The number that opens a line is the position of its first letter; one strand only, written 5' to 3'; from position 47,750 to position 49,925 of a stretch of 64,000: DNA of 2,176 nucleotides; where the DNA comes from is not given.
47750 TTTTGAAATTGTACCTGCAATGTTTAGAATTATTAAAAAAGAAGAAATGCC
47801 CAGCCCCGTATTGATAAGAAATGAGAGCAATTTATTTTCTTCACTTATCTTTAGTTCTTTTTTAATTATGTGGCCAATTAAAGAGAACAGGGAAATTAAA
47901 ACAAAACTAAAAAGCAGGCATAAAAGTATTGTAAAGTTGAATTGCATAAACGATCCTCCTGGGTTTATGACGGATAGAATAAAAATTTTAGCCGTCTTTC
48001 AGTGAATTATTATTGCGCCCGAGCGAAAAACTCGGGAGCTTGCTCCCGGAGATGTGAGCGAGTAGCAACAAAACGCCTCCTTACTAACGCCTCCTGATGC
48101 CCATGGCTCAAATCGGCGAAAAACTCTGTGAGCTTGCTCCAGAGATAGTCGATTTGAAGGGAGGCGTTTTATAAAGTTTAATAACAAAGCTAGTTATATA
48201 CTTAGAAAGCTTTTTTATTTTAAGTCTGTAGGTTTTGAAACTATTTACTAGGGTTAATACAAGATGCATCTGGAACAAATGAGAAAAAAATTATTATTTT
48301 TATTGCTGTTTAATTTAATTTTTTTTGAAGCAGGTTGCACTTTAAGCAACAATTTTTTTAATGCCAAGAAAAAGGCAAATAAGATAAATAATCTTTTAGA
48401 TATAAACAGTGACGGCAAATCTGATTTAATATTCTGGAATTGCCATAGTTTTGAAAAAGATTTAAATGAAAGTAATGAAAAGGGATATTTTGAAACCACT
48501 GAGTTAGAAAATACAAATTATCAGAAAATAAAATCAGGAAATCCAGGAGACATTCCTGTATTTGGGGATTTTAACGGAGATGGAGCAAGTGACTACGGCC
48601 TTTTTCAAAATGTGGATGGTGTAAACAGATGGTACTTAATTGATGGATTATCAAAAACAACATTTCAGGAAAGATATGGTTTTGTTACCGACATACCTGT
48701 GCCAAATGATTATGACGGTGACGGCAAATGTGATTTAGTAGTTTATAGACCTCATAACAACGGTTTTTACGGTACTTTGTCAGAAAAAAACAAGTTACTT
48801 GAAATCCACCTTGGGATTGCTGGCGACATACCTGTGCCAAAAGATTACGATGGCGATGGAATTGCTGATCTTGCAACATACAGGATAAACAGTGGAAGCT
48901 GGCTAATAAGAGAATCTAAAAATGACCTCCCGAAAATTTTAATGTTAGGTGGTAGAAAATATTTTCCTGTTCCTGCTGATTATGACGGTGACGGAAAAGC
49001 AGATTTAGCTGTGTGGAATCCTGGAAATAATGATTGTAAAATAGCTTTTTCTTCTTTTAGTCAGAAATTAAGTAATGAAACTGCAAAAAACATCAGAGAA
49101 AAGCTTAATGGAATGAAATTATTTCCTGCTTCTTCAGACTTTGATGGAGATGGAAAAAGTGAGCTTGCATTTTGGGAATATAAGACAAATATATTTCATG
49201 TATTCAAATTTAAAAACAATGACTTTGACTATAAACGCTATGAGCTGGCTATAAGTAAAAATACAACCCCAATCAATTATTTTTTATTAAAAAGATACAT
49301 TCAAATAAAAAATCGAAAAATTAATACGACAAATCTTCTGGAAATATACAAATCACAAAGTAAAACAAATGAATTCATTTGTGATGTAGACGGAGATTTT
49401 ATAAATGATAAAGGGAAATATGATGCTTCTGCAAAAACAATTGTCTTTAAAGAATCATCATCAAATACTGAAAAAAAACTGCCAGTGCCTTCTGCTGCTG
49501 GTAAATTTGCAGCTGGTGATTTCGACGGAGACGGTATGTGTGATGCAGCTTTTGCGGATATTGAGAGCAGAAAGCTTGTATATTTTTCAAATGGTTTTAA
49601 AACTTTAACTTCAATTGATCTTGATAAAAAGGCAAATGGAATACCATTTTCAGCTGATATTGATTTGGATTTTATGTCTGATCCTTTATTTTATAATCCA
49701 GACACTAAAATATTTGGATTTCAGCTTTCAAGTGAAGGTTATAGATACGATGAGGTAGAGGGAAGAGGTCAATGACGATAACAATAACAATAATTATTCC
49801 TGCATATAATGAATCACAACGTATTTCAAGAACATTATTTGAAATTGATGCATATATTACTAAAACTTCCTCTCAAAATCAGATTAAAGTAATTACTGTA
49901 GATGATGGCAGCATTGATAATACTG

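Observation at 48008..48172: Direct-repeat pair plus long-range inverted repeat in the divergent promoter of the FG-GAP operons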

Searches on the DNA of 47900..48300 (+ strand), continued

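Call 54: search_with_rna_model(model_id=R1, sources=[L120, L121, L108, L109, L110, L111, L112, L113, L114, L115, L116, L117, L118, L119, L070, L032, L041, L064, L066, L102], max_evalue=1)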
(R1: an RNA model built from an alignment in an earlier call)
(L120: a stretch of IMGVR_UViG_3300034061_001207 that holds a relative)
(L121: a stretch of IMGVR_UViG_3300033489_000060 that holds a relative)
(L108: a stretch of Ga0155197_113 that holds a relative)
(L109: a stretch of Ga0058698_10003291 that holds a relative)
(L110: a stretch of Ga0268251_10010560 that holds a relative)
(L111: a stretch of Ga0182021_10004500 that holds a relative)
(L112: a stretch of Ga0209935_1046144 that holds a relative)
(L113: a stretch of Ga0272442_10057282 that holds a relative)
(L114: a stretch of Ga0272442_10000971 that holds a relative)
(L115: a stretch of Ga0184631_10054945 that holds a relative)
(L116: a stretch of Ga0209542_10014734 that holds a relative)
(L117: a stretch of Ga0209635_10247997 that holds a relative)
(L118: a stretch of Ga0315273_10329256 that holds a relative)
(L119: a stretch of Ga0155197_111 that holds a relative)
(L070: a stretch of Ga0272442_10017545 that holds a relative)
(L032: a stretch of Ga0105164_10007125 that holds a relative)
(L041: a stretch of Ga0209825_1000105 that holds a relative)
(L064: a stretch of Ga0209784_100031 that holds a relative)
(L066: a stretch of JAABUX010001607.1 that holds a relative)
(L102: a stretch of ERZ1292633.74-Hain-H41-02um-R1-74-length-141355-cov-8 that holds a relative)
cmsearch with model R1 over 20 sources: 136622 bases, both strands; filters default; matches with E-value up to 1: 11.
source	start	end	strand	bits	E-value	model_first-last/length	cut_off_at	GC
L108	14352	14516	+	183.4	2.8e-41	1-168/168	no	0.5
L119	1876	2040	-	179.1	2.8e-40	1-168/168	no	0.5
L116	174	327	+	56.8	1.8e-11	1-168/168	no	0.44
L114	273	429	+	53.3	1.2e-10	1-168/168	no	0.44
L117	1015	1172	-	49.6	8.5e-10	1-168/168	no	0.41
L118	316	462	+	44.2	1.6e-08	1-168/168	no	0.41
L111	2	143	-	44.1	1.7e-08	1-168/168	no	0.42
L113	3160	3312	+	43.9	1.9e-08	1-168/168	no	0.42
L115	1342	1466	+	31.7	1.4e-05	1-141/168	3'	0.47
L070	3385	3538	-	15.3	0.11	1-168/168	no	0.45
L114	285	313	-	12.1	0.59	17-46/168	no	0.59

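Call 56: search_with_rna_model(model_id=R1, sources=[window, L029, L039, L040, L055, L058, L060, L061, L088, L091, L044, L099, L104, L089, L057, L051, L042, L082, L068, L100, L078, L071, L056, L103, L037, L079, L038, L063, L050, L033, L094, L054, L108, L119, L116, L114, L117, L118, L113], max_evalue=0.0001, make_alignment=true)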
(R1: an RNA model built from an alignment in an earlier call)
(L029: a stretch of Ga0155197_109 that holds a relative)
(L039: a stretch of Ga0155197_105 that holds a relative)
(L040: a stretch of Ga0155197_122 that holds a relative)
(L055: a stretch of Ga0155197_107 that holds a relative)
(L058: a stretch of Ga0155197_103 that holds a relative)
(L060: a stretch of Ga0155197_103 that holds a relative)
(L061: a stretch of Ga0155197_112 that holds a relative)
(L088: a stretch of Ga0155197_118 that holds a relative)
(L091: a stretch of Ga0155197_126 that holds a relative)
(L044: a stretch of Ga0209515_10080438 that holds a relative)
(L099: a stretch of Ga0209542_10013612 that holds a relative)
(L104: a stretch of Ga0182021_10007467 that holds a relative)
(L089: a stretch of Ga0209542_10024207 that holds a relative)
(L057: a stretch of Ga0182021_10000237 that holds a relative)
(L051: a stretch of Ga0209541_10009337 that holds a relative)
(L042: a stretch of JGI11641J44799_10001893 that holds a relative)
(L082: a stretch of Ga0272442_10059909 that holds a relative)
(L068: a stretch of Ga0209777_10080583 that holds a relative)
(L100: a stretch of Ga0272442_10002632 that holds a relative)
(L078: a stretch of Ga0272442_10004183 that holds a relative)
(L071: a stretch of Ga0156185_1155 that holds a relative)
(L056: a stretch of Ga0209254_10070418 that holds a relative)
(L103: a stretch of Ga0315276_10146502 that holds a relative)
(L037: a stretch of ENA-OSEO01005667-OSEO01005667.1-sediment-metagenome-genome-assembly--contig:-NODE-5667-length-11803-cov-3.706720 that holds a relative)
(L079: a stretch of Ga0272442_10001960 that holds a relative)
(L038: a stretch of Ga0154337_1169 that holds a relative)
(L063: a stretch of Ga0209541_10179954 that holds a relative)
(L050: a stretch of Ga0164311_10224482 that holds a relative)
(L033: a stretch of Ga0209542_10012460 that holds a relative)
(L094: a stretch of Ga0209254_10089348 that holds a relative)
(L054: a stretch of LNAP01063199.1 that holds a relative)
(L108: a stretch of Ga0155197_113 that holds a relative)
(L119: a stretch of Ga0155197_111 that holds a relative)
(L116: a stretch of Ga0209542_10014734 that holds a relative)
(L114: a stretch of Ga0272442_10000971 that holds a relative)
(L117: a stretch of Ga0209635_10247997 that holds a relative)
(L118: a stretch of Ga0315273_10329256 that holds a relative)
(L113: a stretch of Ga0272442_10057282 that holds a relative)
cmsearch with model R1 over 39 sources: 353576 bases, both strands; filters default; matches with E-value up to 0.0001: 40.
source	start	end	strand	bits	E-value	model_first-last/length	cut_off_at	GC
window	9216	9381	-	194.4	1.8e-43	1-168/168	no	0.49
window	48012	48176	+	184.3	4.3e-41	1-168/168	no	0.52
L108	14352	14516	+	183.4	7.1e-41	1-168/168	no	0.5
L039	7082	7246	+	182.3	1.3e-40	1-168/168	no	0.52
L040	9411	9575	-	181.9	1.6e-40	1-168/168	no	0.53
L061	3775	3939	-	181.8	1.6e-40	1-168/168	no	0.52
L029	4957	5121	+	180.7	3.1e-40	1-168/168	no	0.52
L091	3293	3457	-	179.3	6.4e-40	1-168/168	no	0.52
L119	1876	2040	-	179.1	7.4e-40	1-168/168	no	0.5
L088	5572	5736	+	177.8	1.5e-39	1-168/168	no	0.52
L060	2283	2447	-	177.1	2.1e-39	1-168/168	no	0.52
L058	4115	4279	-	162.8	5.1e-36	1-168/168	no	0.49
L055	12430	12594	-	162.2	6.8e-36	1-168/168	no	0.47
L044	1547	1711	+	156.9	1.2e-34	1-168/168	no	0.48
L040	4713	4879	-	68.2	9.5e-14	1-168/168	no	0.35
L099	2954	3109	-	57.9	2.5e-11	1-168/168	no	0.44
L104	4544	4689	+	57.5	3.1e-11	1-168/168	no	0.4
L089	1835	1988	-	56.8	4.6e-11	1-168/168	no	0.44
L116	174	327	+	56.8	4.6e-11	1-168/168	no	0.44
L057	9501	9648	-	53.8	2.4e-10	1-168/168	no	0.41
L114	273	429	+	53.3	3.1e-10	1-168/168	no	0.44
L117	1015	1172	-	49.6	2.2e-09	1-168/168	no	0.41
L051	721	873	+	49.2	2.7e-09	1-168/168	no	0.46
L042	4499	4649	-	48.5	4.1e-09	1-168/168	no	0.44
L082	1366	1519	+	47.4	7.4e-09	1-168/168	no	0.42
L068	702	848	+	46.4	1.3e-08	1-168/168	no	0.46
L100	273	423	-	46.2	1.4e-08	1-168/168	no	0.45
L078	49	199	-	46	1.6e-08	1-168/168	no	0.44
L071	3534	3685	+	45.6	2e-08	1-168/168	no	0.46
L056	2505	2651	+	45.4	2.2e-08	1-168/168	no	0.41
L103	153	299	+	45.4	2.2e-08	1-168/168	no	0.44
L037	24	176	-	45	2.8e-08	1-168/168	no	0.54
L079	3333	3483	+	44.8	3e-08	1-168/168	no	0.45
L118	316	462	+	44.2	4.1e-08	1-168/168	no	0.41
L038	4065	4216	-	43.9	4.9e-08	1-168/168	no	0.46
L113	3160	3312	+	43.9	5e-08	1-168/168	no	0.42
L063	882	1036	-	41.1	2.2e-07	1-168/168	no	0.41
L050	110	263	+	40.8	2.7e-07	1-168/168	no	0.46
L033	8216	8369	+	38.4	9.7e-07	1-168/168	no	0.47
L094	1796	1951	-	35.9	3.8e-06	1-168/168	no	0.54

Alignment A4: 40 matches aligned to the model, 253 columns, each read 5' to 3' on its own strand. Consensus structure (alignment columns), stored with it:
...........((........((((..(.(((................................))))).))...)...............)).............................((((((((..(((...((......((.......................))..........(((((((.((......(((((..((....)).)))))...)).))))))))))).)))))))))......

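Call 86: search_with_rna_model(model_id=R1, source=window, filters=off, max_evalue=5)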
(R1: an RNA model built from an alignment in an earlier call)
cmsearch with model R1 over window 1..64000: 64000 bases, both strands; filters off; matches with E-value up to 5: 23.
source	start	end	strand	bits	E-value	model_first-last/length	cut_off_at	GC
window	9216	9381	-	194.4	3.4e-44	1-168/168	no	0.49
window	48012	48176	+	184.3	7.8e-42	1-168/168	no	0.52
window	9326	9385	+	18.7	0.0077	1-168/168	no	0.4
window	42238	42375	+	16.3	0.029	1-168/168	no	0.33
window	9222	9324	+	13.4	0.14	59-162/168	no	0.53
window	19033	19103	+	11.4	0.39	1-168/168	no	0.27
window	48064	48230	-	11.2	0.45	1-168/168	no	0.39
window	51118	51204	-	9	1.5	1-168/168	no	0.37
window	43146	43211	+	8.9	1.5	1-168/168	no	0.35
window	4963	5129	+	8.9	1.6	1-168/168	no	0.32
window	34935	35044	-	8.6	1.8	1-168/168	no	0.3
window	36013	36105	+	8.4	2.1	1-168/168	no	0.29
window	48033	48048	-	8.3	2.1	22-37/168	no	0.75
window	46456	46518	-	8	2.5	1-168/168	no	0.24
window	52000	52143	+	7.9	2.7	1-168/168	no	0.35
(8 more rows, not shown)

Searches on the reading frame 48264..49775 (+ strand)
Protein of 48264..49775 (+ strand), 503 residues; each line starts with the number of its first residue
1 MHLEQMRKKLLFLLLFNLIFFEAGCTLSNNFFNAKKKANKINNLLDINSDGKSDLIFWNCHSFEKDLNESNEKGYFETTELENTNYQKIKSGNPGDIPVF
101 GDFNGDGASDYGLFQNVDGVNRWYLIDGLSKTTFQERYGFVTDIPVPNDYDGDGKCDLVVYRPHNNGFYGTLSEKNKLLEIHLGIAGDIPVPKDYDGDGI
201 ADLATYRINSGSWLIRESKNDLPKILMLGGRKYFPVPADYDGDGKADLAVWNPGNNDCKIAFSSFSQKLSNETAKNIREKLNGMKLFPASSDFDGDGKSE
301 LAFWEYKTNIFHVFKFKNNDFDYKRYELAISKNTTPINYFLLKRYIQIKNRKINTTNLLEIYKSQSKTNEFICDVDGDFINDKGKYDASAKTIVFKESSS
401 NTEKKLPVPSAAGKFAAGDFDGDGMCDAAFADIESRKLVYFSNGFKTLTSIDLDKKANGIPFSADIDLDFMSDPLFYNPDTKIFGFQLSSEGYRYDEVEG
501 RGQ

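Call 23: search_protein_families(library=pfam, proteins=[window:48264-49775:+])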
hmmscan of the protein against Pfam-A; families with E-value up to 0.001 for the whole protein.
window:48264-49775:+ (503 aa): 3 families
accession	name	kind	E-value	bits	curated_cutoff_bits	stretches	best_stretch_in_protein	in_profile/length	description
PF13517.12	FG-GAP_3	-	5.8e-16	59.3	26.9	5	194-250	1-61/61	FG-GAP-like repeat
PF01839.29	FG-GAP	-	7.1e-14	51.8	22.1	1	236-255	6-25/37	FG-GAP repeat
PF12256.14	TcdB_toxin_midN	-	0.00076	19.3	24.8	0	149-172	34-59/181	Insecticide toxin TcdB middle/N-terminal region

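Call 25: find_encoding_contigs(protein=window:48264-49775:+, flank=10000, max_places=10)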
Protein window:48264-49775:+ (503 aa): 13 contigs read that carry it; 10 places shown.
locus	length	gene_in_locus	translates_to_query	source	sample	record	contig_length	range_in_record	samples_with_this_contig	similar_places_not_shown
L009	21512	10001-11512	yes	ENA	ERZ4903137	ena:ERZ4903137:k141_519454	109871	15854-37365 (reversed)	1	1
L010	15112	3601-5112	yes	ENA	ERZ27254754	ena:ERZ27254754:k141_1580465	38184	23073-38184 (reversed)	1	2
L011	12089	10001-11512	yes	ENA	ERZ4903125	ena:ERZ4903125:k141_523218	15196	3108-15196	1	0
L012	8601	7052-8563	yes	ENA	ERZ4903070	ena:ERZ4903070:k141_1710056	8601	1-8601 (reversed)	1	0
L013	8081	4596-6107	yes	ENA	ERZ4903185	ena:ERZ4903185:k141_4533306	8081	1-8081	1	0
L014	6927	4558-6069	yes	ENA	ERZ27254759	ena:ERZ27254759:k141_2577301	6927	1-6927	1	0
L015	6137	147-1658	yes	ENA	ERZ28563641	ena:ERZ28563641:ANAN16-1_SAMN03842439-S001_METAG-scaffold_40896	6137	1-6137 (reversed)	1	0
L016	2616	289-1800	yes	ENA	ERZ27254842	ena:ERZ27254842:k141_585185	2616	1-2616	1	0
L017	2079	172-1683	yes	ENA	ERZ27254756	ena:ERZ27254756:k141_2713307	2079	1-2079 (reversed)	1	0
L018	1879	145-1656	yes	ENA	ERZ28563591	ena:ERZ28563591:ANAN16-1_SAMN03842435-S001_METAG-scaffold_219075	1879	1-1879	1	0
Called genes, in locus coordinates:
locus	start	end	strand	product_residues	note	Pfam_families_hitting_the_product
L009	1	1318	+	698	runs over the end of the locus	-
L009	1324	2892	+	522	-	PF01593:Amino_oxidase, PF13450:NAD_binding_8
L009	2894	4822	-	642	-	-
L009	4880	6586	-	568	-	-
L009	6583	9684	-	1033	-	PF01839:FG-GAP (faint), PF13517:FG-GAP_3 (weak)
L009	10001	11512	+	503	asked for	PF01839:FG-GAP (faint), PF13517:FG-GAP_3 (weak)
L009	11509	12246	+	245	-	PF00535:Glycos_transf_2, PF10111:Glyco_tranf_2_2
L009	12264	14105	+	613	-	PF10131:PTPS_related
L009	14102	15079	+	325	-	PF01839:FG-GAP (faint), PF13517:FG-GAP_3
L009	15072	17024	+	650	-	PF01839:FG-GAP (faint), PF13517:FG-GAP_3 (faint)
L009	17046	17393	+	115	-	PF00543:P-II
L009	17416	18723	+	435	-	PF00909:Ammonium_transp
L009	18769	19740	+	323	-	PF02423:OCD_Mu_crystall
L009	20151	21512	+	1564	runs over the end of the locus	-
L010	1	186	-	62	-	?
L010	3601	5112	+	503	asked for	PF01839:FG-GAP (faint), PF13517:FG-GAP_3 (weak)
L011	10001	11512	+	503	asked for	PF01839:FG-GAP (faint), PF13517:FG-GAP_3 (weak)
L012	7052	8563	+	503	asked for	PF01839:FG-GAP (faint), PF13517:FG-GAP_3 (weak)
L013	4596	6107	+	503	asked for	PF01839:FG-GAP (faint), PF13517:FG-GAP_3 (weak)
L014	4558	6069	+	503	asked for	PF01839:FG-GAP (faint), PF13517:FG-GAP_3 (weak)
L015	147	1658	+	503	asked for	PF01839:FG-GAP (faint), PF13517:FG-GAP_3 (weak)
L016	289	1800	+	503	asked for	PF01839:FG-GAP (faint), PF13517:FG-GAP_3 (weak)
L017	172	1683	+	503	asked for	PF01839:FG-GAP (faint), PF13517:FG-GAP_3 (weak)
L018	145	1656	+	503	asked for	PF01839:FG-GAP (faint), PF13517:FG-GAP_3 (weak)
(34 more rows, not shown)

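Call 28: find_homologous_proteins(query=window:48264-49775:+)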
Query window:48264-49775:+ (503 aa): 4013 proteins with E <= 0.001 among 8000 candidates; the best 120 are listed.
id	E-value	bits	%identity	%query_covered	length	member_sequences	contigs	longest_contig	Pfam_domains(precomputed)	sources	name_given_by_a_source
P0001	1.9e-292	989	81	96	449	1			PF01839.30,PF13517.13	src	-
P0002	8.1e-220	749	100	66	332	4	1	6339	PF01839.30,PF13517.13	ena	-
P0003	1.6e-165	570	54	94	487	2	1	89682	PF01839.30,PF13517.13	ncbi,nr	ncbi:MAG: VCBS repeat-containing protein [Candidatus Melainabacteria bacterium]|nr:VCBS repeat-conta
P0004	5.3e-158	545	53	97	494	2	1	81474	PF13517.13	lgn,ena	-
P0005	6.1e-158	545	54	96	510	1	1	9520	PF01839.30,PF13517.13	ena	-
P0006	3.8e-153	529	45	91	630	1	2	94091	PF01839.30,PF13517.13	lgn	-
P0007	1.3e-152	527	46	95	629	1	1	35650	PF01839.30,PF13517.13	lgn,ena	-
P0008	4.4e-151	522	50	99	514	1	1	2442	PF01839.30,PF13517.13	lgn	-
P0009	1.9e-150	520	49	95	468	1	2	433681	PF01839.30,PF13517.13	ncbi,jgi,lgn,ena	-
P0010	1.7e-147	510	44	85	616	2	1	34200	PF01839.30,PF13517.13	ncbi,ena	-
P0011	3.4e-145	503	42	97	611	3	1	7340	PF01839.30,PF13517.13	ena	-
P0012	2.4e-144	500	44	96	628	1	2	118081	PF01839.30,PF13517.13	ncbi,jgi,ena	-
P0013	1.1e-143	498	47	83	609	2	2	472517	PF01839.30,PF13517.13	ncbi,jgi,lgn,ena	-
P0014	1.3e-143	498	50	93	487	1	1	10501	PF01839.30,PF13517.13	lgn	-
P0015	1.0e-140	488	47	98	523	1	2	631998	PF01839.30,PF13517.13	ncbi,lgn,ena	-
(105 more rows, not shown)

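Call 30: find_encoding_contigs(protein=P0003, flank=10000, max_places=3)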
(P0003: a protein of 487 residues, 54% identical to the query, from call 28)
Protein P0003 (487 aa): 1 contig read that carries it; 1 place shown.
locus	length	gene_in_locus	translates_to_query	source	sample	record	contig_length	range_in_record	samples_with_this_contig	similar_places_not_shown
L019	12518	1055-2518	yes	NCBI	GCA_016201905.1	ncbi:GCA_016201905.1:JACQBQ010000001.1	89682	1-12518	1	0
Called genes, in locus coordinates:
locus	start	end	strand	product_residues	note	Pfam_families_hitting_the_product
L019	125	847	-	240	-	PF09913:DUF2142 (faint), PF13231:PMT_2, PF02366:PMT (weak)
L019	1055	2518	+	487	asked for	PF01839:FG-GAP (faint), PF13517:FG-GAP_3 (faint)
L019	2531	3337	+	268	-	PF13641:Glyco_tranf_2_3, PF00535:Glycos_transf_2, PF10111:Glyco_tranf_2_2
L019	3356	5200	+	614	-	PF10131:PTPS_related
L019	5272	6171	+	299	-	-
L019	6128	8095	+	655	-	PF01839:FG-GAP (faint), PF13517:FG-GAP_3 (faint)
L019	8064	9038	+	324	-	PF02423:OCD_Mu_crystall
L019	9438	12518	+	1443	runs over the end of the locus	-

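Call 31: find_encoding_contigs(protein=P0004, flank=10000, max_places=3)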
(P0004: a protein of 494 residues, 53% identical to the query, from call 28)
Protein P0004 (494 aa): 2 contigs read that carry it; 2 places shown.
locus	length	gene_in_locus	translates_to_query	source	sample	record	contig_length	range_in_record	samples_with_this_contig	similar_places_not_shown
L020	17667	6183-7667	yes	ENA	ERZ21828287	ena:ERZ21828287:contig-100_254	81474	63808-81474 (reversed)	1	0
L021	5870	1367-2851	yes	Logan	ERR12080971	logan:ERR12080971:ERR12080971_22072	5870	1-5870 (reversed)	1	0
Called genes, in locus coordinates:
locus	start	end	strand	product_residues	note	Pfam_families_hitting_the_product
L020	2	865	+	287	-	?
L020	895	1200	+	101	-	-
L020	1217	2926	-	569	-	-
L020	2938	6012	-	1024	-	PF01839:FG-GAP (faint), PF13517:FG-GAP_3 (faint)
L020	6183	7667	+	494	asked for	PF13517:FG-GAP_3 (weak)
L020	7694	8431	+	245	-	PF00535:Glycos_transf_2, PF10111:Glyco_tranf_2_2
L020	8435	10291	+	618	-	PF10131:PTPS_related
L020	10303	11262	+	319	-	PF12256:TcdB_toxin_midN (faint), PF01839:FG-GAP (faint), PF13517:FG-GAP_3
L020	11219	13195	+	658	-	PF01839:FG-GAP (faint), PF13517:FG-GAP_3 (weak)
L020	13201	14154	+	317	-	PF02423:OCD_Mu_crystall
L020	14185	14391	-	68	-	-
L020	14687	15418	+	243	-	PF01138:RNase_PH, PF03725:RNase_PH_C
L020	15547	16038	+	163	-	-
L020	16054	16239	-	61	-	-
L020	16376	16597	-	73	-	-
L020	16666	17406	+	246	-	PF07685:GATase_3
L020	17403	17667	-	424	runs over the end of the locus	PF00675:Peptidase_M16, PF05193:Peptidase_M16_C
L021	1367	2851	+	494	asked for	PF13517:FG-GAP_3 (weak)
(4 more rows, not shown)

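Call 80: find_encoding_contigs(protein=P0001, flank=6000, max_places=4)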
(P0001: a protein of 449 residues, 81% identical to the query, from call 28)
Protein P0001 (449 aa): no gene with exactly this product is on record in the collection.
